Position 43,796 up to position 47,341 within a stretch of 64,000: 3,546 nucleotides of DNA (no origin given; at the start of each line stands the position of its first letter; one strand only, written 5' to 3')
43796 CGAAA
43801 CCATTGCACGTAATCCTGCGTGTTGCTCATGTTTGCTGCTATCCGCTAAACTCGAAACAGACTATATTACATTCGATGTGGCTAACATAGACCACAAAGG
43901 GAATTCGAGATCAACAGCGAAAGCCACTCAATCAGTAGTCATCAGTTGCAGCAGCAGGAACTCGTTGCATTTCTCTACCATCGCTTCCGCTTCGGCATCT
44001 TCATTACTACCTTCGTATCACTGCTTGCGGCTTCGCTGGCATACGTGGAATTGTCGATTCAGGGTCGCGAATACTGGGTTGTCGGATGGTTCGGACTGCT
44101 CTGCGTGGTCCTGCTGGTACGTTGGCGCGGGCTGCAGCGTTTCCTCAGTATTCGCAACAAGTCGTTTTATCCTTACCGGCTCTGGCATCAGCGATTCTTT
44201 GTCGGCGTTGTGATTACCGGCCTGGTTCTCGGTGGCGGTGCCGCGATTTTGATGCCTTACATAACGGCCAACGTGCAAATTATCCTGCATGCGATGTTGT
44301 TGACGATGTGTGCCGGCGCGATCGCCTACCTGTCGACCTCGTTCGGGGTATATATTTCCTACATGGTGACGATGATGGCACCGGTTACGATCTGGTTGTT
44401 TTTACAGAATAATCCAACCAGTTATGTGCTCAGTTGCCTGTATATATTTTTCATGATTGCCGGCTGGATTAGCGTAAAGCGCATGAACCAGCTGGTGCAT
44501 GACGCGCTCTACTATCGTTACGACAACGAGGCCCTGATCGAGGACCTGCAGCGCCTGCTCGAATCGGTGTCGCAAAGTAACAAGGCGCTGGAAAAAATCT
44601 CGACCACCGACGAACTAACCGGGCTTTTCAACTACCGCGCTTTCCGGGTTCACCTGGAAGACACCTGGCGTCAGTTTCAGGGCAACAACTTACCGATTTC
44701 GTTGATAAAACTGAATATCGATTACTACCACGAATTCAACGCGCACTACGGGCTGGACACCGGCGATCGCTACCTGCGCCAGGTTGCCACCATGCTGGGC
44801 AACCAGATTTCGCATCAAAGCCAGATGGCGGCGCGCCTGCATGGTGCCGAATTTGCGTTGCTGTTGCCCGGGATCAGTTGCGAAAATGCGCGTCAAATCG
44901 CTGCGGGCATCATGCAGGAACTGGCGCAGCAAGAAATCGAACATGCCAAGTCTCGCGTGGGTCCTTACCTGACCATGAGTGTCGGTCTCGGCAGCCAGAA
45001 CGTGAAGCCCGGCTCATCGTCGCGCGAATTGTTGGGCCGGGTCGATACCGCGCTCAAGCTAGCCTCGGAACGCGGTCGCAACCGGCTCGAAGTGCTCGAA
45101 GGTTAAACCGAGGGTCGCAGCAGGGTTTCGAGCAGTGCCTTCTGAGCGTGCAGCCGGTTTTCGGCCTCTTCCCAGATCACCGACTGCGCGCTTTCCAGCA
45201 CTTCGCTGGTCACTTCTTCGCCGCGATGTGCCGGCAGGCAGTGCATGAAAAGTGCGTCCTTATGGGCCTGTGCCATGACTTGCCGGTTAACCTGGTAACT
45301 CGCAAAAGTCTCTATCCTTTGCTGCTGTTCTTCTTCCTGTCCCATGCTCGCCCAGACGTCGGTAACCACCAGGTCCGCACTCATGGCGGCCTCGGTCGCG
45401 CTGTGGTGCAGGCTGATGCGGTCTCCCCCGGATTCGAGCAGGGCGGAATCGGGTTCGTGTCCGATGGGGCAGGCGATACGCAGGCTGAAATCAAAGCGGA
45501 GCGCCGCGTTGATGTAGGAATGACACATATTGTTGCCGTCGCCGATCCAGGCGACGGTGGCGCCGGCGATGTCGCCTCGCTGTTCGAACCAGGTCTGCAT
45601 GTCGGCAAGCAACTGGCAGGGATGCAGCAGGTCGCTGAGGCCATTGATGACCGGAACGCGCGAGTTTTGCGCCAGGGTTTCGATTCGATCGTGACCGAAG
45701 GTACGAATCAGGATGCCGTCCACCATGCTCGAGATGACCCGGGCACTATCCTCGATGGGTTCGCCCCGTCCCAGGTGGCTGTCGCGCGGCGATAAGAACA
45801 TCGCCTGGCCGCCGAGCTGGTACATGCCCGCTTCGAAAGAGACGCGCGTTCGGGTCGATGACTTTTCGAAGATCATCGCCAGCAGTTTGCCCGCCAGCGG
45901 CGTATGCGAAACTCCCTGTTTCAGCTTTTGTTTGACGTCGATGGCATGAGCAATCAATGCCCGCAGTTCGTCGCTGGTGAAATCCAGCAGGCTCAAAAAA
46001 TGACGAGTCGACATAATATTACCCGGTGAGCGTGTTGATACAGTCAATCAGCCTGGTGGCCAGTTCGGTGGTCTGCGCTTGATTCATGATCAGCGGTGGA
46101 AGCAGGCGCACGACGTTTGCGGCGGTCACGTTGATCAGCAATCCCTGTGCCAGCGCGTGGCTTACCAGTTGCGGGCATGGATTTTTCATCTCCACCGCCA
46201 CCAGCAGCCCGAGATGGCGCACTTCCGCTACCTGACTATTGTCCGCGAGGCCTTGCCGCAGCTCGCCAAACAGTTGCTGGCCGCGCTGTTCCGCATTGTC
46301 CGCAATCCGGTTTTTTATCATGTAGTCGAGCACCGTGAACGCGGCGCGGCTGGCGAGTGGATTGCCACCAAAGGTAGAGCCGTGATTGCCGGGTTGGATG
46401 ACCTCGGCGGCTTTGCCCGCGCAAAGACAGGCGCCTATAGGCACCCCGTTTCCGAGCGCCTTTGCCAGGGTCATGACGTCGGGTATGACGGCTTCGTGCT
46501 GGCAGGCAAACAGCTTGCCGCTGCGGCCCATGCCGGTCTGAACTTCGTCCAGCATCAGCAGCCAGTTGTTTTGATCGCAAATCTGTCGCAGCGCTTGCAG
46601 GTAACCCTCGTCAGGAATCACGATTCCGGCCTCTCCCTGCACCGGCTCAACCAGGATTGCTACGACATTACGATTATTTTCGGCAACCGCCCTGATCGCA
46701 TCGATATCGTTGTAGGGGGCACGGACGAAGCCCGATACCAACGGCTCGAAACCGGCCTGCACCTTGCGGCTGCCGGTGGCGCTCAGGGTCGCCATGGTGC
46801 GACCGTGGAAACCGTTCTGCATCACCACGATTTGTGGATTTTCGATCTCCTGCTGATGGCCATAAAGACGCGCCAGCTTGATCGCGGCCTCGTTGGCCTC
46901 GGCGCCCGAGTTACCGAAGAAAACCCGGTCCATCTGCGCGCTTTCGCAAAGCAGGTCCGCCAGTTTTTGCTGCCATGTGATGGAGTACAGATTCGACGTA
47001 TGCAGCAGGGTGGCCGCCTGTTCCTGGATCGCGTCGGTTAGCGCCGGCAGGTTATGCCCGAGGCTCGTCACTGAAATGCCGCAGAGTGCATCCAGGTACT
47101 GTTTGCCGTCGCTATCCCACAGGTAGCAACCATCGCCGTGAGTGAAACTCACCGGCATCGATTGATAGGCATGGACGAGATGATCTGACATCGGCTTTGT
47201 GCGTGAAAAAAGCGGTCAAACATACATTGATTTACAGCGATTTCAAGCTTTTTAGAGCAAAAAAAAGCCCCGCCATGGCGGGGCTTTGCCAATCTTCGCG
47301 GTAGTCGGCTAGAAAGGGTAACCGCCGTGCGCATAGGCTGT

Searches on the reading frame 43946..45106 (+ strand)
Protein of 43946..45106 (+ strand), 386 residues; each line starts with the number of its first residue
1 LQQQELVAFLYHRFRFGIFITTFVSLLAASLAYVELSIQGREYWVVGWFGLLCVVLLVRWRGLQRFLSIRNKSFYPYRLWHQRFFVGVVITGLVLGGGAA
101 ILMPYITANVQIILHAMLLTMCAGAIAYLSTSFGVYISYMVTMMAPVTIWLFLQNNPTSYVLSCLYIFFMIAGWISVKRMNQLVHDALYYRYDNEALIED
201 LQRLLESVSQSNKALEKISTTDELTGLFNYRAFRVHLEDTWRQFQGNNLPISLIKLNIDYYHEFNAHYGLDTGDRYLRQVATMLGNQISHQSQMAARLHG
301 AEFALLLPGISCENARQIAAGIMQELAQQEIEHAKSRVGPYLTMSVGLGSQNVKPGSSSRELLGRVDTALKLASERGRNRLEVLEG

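Call 62: search_protein_families(library=pfam, proteins=[window:43946-45106:+], max_evalue=0.00001)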
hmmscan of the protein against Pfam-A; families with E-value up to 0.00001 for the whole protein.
window:43946-45106:+ (386 aa): 1 family
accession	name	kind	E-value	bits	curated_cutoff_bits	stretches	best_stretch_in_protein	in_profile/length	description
PF00990.26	GGDEF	-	1.1e-32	113.4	23.8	1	220-380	2-161/161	Diguanylate cyclase, GGDEF domain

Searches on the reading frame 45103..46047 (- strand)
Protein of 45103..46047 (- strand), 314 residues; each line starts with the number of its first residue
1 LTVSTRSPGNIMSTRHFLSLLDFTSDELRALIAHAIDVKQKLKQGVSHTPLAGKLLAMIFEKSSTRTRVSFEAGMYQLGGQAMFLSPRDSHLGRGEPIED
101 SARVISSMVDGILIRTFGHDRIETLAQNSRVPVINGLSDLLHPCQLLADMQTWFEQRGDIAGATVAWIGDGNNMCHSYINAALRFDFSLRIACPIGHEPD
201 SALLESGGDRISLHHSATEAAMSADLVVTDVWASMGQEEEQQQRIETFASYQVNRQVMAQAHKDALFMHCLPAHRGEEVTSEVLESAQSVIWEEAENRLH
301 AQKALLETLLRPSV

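Call 62: search_protein_families(library=pfam, proteins=[window:45103-46047:-], max_evalue=0.00001)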
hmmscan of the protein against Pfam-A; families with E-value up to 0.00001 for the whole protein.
window:45103-46047:- (314 aa): 2 families
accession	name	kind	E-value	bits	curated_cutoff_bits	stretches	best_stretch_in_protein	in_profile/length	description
PF00185.30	OTCace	-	1.8e-54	184.5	29.4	1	162-308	2-156/157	Aspartate/ornithine carbamoyltransferase, Asp/Orn binding domain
PF02729.26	OTCace_N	-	4.1e-50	170.2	29.9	1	15-153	1-146/148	Aspartate/ornithine carbamoyltransferase, carbamoyl-P binding domain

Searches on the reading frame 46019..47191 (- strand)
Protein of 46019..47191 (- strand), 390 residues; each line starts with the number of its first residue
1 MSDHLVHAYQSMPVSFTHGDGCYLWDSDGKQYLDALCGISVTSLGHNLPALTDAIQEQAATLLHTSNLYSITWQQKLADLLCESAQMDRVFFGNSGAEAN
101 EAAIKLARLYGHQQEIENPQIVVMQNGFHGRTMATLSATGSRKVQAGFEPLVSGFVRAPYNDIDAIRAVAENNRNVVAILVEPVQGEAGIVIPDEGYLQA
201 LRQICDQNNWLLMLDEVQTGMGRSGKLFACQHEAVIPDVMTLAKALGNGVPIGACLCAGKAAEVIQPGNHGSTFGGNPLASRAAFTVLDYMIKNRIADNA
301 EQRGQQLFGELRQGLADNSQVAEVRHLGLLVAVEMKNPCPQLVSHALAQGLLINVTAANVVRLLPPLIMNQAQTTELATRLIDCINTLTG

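Call 62: search_protein_families(library=pfam, proteins=[window:46019-47191:-], max_evalue=0.00001)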
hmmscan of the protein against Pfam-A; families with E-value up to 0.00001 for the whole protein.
window:46019-47191:- (390 aa): 1 family
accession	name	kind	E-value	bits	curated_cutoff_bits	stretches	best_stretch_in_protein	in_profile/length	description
PF00202.27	Aminotran_3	-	6.2e-117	391.1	30.5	1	8-385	5-403/403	Aminotransferase class-III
